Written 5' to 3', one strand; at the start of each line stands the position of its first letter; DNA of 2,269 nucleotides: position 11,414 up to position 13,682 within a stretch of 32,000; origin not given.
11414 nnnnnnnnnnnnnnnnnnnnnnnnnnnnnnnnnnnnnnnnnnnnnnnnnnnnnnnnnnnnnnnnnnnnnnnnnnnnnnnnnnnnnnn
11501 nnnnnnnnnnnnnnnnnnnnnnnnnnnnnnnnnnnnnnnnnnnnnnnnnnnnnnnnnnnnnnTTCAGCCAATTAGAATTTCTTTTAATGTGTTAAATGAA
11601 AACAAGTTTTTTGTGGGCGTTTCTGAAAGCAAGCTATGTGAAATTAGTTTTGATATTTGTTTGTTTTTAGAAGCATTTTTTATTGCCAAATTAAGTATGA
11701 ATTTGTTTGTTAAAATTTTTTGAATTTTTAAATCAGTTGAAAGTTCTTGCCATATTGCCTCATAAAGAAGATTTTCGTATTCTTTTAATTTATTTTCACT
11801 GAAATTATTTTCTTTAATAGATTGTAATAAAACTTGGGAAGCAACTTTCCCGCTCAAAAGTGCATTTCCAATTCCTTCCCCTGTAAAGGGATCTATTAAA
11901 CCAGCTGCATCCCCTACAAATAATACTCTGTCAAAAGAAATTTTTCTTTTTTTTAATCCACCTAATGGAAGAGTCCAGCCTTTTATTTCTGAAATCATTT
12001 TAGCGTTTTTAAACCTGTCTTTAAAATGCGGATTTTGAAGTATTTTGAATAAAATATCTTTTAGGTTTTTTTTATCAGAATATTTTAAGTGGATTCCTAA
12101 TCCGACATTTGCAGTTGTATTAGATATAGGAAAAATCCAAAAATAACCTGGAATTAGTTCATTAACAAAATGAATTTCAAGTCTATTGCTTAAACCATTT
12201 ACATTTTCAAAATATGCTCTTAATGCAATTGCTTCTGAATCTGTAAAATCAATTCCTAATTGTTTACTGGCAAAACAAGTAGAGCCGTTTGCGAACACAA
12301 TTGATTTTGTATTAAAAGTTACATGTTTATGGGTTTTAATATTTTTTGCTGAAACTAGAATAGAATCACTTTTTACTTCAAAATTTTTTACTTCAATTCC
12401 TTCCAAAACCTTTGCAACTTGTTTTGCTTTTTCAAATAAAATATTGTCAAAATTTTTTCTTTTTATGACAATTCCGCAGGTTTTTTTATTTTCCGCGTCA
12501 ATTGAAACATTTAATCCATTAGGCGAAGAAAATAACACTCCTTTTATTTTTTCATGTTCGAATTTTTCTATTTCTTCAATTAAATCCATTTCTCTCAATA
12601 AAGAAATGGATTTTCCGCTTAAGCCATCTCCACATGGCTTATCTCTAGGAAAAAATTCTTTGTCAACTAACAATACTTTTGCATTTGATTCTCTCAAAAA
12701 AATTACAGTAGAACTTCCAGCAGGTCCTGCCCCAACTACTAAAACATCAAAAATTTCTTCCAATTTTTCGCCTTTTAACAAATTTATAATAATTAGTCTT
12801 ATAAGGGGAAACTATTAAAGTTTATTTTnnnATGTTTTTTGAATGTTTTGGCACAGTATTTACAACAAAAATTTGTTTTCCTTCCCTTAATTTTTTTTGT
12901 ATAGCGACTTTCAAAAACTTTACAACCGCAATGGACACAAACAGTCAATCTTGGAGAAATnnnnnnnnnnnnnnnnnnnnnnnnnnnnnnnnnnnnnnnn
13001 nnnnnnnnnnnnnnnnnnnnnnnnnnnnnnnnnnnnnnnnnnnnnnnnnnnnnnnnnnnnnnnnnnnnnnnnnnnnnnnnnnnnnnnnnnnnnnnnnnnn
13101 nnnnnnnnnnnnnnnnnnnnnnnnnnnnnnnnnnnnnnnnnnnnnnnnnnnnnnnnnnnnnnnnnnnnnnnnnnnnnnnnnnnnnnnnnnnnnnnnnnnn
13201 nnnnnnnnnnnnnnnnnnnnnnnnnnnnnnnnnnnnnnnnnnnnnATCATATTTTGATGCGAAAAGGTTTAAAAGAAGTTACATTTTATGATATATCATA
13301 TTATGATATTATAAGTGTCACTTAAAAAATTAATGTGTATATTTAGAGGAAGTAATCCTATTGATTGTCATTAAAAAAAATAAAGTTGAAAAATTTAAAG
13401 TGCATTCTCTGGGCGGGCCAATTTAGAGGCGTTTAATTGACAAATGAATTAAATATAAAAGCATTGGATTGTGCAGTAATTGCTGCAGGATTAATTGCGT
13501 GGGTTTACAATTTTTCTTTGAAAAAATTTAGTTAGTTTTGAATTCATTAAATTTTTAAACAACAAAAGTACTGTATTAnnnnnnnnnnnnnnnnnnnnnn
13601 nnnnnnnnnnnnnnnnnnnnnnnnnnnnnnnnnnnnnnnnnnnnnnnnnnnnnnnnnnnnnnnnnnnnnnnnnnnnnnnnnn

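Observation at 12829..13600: PadR-TRASH fusion regulator divergent from a TRASH-fronted copA, with palindromic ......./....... sites between them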

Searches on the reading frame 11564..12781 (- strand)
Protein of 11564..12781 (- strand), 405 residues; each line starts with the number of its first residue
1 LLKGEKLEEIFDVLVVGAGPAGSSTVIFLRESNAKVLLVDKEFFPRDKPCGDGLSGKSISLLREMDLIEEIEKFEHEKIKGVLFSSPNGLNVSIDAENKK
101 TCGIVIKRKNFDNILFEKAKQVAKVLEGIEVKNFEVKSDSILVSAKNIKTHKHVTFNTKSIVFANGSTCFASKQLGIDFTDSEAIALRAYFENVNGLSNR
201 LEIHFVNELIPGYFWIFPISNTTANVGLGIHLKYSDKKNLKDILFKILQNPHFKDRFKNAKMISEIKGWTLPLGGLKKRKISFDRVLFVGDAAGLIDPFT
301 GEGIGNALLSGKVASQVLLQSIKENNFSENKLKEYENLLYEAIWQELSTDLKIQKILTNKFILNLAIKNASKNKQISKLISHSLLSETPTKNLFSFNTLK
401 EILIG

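Call 3: search_protein_families(library=pfam, proteins=[window:11564-12781:-], max_evalue=0.1)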
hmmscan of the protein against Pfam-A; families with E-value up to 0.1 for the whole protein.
window:11564-12781:- (405 aa): 14 families
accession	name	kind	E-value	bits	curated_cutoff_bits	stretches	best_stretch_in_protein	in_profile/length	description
PF01494.25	FAD_binding_3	-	3.5e-18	66.4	22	1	12-307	3-307/349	FAD binding domain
PF22578.2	GGR_cat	-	1.6e-10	41.2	27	1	186-265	5-83/88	Geranylgeranyl reductase catalytic domain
PF07992.20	Pyr_redox_2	-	8e-08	32.5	26.1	1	11-173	1-115/291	Pyridine nucleotide-disulphide oxidoreductase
PF01266.30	DAO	-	7.4e-05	22.9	27.9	1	12-45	1-34/353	FAD dependent oxidoreductase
PF13450.12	NAD_binding_8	-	7.7e-05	23.3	21.9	1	15-42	1-28/68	NAD(P)-binding Rossmann-like domain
PF01134.28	GIDA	-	0.00023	20.8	22.1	1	12-170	1-151/391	Glucose inhibited division protein A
PF03486.20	HI0933_like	-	0.00066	19.6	50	1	12-42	2-32/244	HI0933-like protein Rossmann domain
PF00890.30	FAD_binding_2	-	0.0013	18.4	20.4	1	12-43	1-32/414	FAD binding domain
PF13241.12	NAD_binding_7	-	0.0029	18.6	22.1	1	12-46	9-43/104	Putative NAD(P)-binding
PF12831.13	FAD_oxidored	-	0.0099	15.6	27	1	12-42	1-31/416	FAD dependent oxidoreductase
PF04820.20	Trp_halogenase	-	0.013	14.8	21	0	264-339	313-371/458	Tryptophan halogenase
PF02602.20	HEM4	-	0.022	14.3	27.5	0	290-356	100-169/231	Uroporphyrinogen-III synthase HemD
PF21799.2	MurD-like_N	-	0.044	14.5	27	1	13-45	3-35/88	Mur ligase MurD-like, N-terminal domain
PF05834.18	Lycopene_cycl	-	0.054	13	23.4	0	12-40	1-31/380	Lycopene cyclase protein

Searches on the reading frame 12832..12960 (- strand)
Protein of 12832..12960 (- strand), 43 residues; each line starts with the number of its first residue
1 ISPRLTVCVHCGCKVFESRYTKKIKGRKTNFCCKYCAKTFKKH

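Call 55: search_solved_structures(query=A2, max_evalue=10, show_alignments=3)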
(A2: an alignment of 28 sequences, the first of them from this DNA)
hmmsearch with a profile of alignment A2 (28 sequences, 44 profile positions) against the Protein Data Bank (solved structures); distinct sequences matched with E-value up to 10: 5.
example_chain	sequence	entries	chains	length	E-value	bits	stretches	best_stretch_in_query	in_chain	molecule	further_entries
2fqh_A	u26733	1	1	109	0.0053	19.8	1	7-41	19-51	Hypothetical protein TA0938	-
2das_A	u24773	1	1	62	0.022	17.9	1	6-42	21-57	Zinc finger MYM-type protein 5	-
1ffk_W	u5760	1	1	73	0.032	17.3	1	3-27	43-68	RIBOSOMAL PROTEIN L37AE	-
6xu6_CW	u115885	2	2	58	0.94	12.6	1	4-40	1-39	60S ribosomal protein L24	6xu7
6xu8_CW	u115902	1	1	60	0.99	12.6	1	4-40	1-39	60S ribosomal protein L24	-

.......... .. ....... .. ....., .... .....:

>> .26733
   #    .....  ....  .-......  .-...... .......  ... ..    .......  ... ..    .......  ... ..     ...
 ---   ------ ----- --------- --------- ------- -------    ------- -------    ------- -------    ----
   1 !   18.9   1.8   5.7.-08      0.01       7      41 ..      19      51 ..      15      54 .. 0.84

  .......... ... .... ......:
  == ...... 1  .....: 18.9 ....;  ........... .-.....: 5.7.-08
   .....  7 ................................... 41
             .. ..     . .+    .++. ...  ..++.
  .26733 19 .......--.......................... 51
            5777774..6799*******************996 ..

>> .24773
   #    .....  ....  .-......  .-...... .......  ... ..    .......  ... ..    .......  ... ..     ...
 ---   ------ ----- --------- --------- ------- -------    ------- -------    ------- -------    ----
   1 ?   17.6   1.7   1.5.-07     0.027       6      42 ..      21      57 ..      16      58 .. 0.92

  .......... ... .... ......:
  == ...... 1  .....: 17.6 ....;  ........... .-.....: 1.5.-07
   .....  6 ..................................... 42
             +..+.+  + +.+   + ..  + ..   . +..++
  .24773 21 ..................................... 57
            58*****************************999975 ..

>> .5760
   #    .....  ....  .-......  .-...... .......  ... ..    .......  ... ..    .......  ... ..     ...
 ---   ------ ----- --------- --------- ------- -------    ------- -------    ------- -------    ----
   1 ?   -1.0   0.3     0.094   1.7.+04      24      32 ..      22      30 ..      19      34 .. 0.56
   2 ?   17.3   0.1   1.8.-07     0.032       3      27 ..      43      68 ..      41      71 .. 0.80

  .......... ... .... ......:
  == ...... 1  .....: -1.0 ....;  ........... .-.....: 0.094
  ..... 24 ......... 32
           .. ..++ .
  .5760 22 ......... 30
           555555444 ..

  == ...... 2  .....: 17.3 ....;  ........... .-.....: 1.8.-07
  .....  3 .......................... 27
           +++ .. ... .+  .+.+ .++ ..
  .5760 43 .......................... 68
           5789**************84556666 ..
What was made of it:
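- Tried and rejected: PDB sequence search for the TRASH part gave only weak hits: Ta0938 at 0.005 and ZMYM5 at 0.022 (call 55).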

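Call 61: predict_structure(alignment_id=A2)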
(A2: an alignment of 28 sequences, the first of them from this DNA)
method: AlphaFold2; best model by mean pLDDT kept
length: 43 residues; sequences in the alignment: 28
mean_pLDDT: 88.1   pTM: 0.60
mean pLDDT of the five models: 88.1, 84.9, 84.0, 82.8, 81.3
residues with pLDDT >= 90: 23; 70-90: 20; 50-70: 0; < 50: 0
segments of 3 or more residues with pLDDT < 50: none
pLDDT, mean of each block of 10 residues (from residue 1): 86 86 89 93 84
secondary structure, 60 per line:
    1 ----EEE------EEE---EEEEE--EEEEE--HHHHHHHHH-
elements in order: E5-7 E14-16 E20-24 E27-31 H34-42

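Call 64: fold_search(model_id=the predicted structure, library=pdb)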
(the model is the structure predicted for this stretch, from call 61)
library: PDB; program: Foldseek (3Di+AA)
matches with E <= 10: 138; with E <= 0.001: 0
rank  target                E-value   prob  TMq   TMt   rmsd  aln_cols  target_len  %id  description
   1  8i9w_CQ               1.9e-01  0.99  0.71  0.28   2.4        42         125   31  Cryo-EM structure of a Chaetomium thermophilum pre-60S ribosomal subunit - Dbp10-3 (released 2023-05-17)
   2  8br8_LX               2.0e-01  0.99  0.71  0.52   2.2        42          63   26  Giardia ribosome in POST-T state (A1) (released 2023-03-15)
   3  2das_MODEL_1_A        2.0e-01  0.92  0.61  0.46   4.2        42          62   21  Solution structure of TRASH domain of zinc finger MYM-type protein 5 (released 2006-06-14)
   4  8ev3_u                2.2e-01  0.98  0.69  0.43   2.0        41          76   24  Ytm1 associated 60S nascent ribosome (-Fkbp39) State 1B (released 2022-11-30)
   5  8pv1_CQ               2.5e-01  0.98  0.71  0.19   2.2        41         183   32  Chaetomium thermophilum pre-60S State 6 - pre-5S rotation - L1 intermediate - composite structure (released 2023-11-15)
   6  6skf_BY               2.5e-01  0.91  0.61  0.45   3.1        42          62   33  Cryo-EM Structure of T. kodakarensis 70S ribosome (released 2020-07-29)
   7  8i9x_CQ               3.2e-01  0.97  0.70  0.20   2.2        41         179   32  Cryo-EM structure of a Chaetomium thermophilum pre-60S ribosomal subunit - Ytm1-1 (released 2023-05-17)
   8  9qf4_BV               3.4e-01  0.85  0.60  0.44   3.1        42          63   31  Structure of P. furiosus 70S ribosome grown at 95 degC (released 2025-11-05)
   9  8eup_u                3.7e-01  0.96  0.69  0.33   2.1        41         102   24  Ytm1 associated 60S nascent ribosome State 1A (released 2022-11-30)
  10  7f5s_LW               4.8e-01  0.96  0.72  0.44   2.1        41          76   17  human delta-METTL18 60S ribosome (released 2022-06-22)
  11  4v8p_BT               4.8e-01  0.90  0.68  0.52   2.5        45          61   22  T.thermophila 60S ribosomal subunit in complex with initiation factor 6. (released 2014-07-09)
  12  7qiw_Y                5.1e-01  0.93  0.71  0.53   2.4        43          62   16  Specific features and methylation sites of a plant ribosome. 60S ribosomal subunit. (released 2022-07-13)
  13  6lss_7                5.5e-01  0.94  0.72  0.26   2.0        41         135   24  Cryo-EM structure of a pre-60S ribosomal subunit - state preA (released 2020-08-26)
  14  8fkp_SV               5.5e-01  0.84  0.63  0.23   2.8        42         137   24  Human nucleolar pre-60S ribosomal subunit (State A1) (released 2023-07-12)
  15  4v9f_U                5.9e-01  0.90  0.69  0.56   2.0        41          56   27  The re-refined crystal structure of the Haloarcula marismortui large ribosomal subunit at 2.4 Angstrom resolution: mor (released 2014-07-09)
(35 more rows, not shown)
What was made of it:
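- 12832..12948 (-): C-terminal TRASH-type Cys module (aa 100-138): C103-x2-C106-x-C108 ... F126-C127-C128-x2-C131-A132. This is the presumed metal sensor. The domain model matches L24e/Rlp24 and the ZMYM5 TRASH domain at TM about 0.6-0.74 (call 64).
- On TRASH domain: It also matches 2das, 'TRASH domain of ZMYM5' (call 64).
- The C-terminal model matches L24e/Rlp24 and the ZMYM5 'TRASH domain' (call 64). TRASH-fold relatives such as ribosomal L24e and MYM/FCS fingers are structural Zn modules (call 64).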

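Call 71: find_related_loci(query=A3, collection=genome_contigs, flank=6000)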
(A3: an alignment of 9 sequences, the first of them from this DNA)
Query A3 (43 aa) in genome_contigs; peptide patterns used: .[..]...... (x = any residue, [..] = any of these).
343 stretches matched a pattern; 210 encode a relative of the query (tblastn E <= 1e-3); the best 80 are kept; 80 distinct loci.
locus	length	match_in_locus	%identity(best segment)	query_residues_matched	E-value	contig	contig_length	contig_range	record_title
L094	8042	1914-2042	53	1-43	3e-14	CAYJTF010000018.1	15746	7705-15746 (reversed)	MAG TPA_asm: uncultured archaeon isolate ERP125453_co1_357 genome assembly, contig: NODE_3855_length_15746_cov_6.577529,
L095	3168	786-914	56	1-43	3e-14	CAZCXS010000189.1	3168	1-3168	MAG TPA_asm: uncultured Candidatus Bathyarchaeia archaeon isolate binchicken_co6_464 genome assembly, contig: NODE_43633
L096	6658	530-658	56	1-43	1e-13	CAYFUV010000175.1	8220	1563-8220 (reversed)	MAG TPA_asm: uncultured Candidatus Bathyarchaeia archaeon isolate ERP108616_co1_152 genome assembly, contig: k119_201817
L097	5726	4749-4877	53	1-43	1e-13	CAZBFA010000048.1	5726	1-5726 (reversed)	MAG TPA_asm: Candidatus Woesearchaeota archaeon isolate SRP090828_co2_58 genome assembly, contig: NODE_5810_length_5726_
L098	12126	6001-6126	55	1-42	1e-13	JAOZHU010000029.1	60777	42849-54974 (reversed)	MAG: Candidatus Bathyarchaeota archaeon isolate SRBZ_1 k147_578165, whole genome shotgun sequence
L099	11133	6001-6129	56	1-43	3e-13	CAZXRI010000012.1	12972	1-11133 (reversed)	MAG TPA_asm: uncultured Methanosarcinales archaeon isolate SRP062349_co5_102 genome assembly, contig: NODE_1897_length_1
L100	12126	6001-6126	52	1-42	3e-13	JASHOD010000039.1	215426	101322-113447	MAG: Nitrososphaerales archaeon isolate JOPF014 JOPF_NEAR_contig_405096, whole genome shotgun sequence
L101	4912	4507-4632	55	1-42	3e-13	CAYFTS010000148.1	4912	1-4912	MAG TPA_asm: uncultured Candidatus Bathyarchaeia archaeon isolate ERP108616_co1_179 genome assembly, contig: k119_207419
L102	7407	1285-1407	56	1-41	3e-13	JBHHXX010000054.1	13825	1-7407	MAG: Candidatus Geothermarchaeales archaeon isolate T.2.sp3_bin.36 NODE_647_length_13825_cov_9.948148, whole genome shot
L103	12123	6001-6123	59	1-41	3e-13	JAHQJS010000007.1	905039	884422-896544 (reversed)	MAG: Candidatus Borrarchaeum weybense isolate lw60_2018_gm2_56 NODE_5_length_905039_cov_25.979907, whole genome shotgun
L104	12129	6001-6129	51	1-43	3e-13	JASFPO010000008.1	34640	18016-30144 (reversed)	MAG: Candidatus Bathyarchaeota archaeon isolate D0819M58metaG_Bin_753 D0819M58metaG_FD_scaffold_48_c1, whole genome shot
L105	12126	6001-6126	55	1-42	3e-13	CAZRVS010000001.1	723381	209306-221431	MAG TPA_asm: uncultured Candidatus Bathyarchaeia archaeon isolate SRP323688_co1_270 genome assembly, contig: NODE_3_leng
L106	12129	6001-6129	51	1-43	3e-13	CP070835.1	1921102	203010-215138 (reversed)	MAG: Candidatus Bathyarchaeota archaeon isolate bin106 chromosome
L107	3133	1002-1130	53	1-43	4e-13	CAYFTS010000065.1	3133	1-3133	MAG TPA_asm: uncultured Candidatus Bathyarchaeia archaeon isolate ERP108616_co1_179 genome assembly, contig: k119_135672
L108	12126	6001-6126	52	1-42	5e-13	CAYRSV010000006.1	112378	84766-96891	MAG TPA_asm: uncultured Candidatus Bathyarchaeia archaeon isolate binchicken_co43_159 genome assembly, contig: NODE_132_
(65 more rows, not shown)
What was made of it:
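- Tried and rejected: A nine-sequence C-terminal alignment then worked (call 71).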

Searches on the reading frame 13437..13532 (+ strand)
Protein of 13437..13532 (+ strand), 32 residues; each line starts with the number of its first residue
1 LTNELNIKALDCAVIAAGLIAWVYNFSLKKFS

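Call 31: search_protein_families(library=pfam, proteins=[window:13437-13532:+], max_evalue=10)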
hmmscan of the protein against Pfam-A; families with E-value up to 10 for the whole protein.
seq(32 aa): 0 families
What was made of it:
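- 13437..13535 (+): 32-aa hydrophobic small ORF in the spacer. It may be a remnant or a mini version of the small membrane proteins that sit between regulator and ATPase in other loci. No Pfam hit (call 31).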
